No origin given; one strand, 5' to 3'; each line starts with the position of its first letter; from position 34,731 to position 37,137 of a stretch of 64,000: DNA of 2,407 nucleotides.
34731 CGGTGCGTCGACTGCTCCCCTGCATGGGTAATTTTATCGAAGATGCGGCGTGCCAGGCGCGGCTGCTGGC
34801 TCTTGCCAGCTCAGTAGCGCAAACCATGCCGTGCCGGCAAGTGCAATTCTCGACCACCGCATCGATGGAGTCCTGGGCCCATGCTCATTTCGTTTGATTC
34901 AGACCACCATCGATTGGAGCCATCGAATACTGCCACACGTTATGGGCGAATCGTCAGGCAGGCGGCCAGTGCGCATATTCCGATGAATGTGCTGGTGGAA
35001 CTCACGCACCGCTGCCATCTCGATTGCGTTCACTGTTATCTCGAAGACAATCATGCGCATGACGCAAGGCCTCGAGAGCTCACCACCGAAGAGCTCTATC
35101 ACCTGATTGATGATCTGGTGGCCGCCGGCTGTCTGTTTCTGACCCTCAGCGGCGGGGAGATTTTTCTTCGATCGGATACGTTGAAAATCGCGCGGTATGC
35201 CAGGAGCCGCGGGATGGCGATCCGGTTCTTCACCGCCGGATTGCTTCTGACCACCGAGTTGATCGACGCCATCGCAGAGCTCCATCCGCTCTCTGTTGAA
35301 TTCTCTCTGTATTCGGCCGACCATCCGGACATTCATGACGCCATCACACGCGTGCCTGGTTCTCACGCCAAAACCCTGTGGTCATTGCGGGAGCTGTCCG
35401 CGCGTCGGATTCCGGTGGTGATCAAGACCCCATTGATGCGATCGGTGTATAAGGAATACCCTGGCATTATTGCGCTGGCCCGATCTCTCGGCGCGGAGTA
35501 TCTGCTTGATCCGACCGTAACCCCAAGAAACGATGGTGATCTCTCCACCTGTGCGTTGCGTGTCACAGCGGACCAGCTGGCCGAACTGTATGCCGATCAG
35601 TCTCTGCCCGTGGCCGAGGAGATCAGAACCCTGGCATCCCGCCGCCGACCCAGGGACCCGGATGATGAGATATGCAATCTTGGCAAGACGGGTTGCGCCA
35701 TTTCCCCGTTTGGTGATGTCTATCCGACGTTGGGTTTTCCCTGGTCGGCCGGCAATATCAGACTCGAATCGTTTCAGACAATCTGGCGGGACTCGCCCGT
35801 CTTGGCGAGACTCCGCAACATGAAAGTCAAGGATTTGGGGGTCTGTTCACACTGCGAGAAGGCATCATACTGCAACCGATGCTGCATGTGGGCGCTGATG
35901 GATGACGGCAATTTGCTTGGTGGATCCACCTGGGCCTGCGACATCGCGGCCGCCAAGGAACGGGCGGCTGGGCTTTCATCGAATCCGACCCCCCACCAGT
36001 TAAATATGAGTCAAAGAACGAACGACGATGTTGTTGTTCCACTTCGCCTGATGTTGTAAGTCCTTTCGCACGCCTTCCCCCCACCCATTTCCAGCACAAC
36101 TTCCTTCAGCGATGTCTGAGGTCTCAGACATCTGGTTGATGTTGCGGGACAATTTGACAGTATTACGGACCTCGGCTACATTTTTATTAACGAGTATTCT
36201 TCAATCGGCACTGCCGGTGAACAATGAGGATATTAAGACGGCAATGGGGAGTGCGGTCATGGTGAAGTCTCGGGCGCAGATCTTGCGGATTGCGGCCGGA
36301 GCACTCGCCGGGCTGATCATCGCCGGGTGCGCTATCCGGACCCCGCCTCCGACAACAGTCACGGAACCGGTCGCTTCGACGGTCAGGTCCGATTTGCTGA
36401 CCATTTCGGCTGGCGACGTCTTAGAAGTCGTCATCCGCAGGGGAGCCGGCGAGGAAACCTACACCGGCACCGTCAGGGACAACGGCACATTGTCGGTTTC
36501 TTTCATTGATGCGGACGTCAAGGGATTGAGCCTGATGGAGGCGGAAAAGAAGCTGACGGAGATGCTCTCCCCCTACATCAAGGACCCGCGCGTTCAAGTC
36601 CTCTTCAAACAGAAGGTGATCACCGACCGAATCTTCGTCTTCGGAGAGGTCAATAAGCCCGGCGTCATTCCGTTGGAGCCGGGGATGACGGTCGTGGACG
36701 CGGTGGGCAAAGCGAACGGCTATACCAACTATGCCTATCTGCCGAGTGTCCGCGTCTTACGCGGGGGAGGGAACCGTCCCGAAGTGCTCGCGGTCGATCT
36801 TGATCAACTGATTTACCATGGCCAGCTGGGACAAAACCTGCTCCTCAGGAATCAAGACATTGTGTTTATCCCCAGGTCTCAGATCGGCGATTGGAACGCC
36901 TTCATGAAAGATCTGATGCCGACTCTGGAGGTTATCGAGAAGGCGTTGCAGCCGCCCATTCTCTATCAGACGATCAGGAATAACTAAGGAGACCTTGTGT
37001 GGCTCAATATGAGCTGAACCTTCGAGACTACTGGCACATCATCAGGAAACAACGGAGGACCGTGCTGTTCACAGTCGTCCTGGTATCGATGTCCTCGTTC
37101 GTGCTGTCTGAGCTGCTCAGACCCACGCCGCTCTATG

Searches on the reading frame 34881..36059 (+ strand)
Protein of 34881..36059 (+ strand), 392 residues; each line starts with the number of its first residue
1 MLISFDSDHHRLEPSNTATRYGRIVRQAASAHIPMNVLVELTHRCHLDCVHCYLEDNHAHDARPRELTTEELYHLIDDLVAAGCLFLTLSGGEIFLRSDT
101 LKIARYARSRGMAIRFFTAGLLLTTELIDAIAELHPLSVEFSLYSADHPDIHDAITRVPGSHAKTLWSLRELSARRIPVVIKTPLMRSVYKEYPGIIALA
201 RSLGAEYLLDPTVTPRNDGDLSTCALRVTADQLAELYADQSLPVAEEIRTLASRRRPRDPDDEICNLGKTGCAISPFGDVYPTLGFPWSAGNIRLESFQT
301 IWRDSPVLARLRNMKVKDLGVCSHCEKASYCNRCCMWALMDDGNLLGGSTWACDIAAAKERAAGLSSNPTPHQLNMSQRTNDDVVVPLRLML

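Call 6: search_protein_families(library=pfam, proteins=[window:34881-36059:+], max_evalue=0.001)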
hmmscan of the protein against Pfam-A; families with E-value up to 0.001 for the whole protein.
window:34881-36059:+ (392 aa): 2 families
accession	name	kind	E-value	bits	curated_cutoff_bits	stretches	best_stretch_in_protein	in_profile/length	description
PF04055.27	Radical_SAM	-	1.4e-18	68.1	29.5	1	39-189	1-154/166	Radical SAM superfamily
PF13186.11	SPASM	-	1.3e-07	32.2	21.5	1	265-326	1-67/67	Iron-sulfur cluster-binding domain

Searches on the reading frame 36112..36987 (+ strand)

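Call 6: search_protein_families(library=pfam, proteins=[window:36112-36987:+], max_evalue=0.001)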
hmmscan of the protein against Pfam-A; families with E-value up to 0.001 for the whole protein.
window:36112-36987:+ (291 aa): 3 families
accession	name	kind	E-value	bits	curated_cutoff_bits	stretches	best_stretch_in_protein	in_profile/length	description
PF22461.2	SLBB_2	-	1.5e-13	51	27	1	173-253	2-79/79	SLBB domain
PF10531.15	SLBB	-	3.2e-10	40.1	27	1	174-221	2-50/55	SLBB domain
PF02563.21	Poly_export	-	1.2e-08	35.5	28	1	97-164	8-75/77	Polysaccharide biosynthesis/export protein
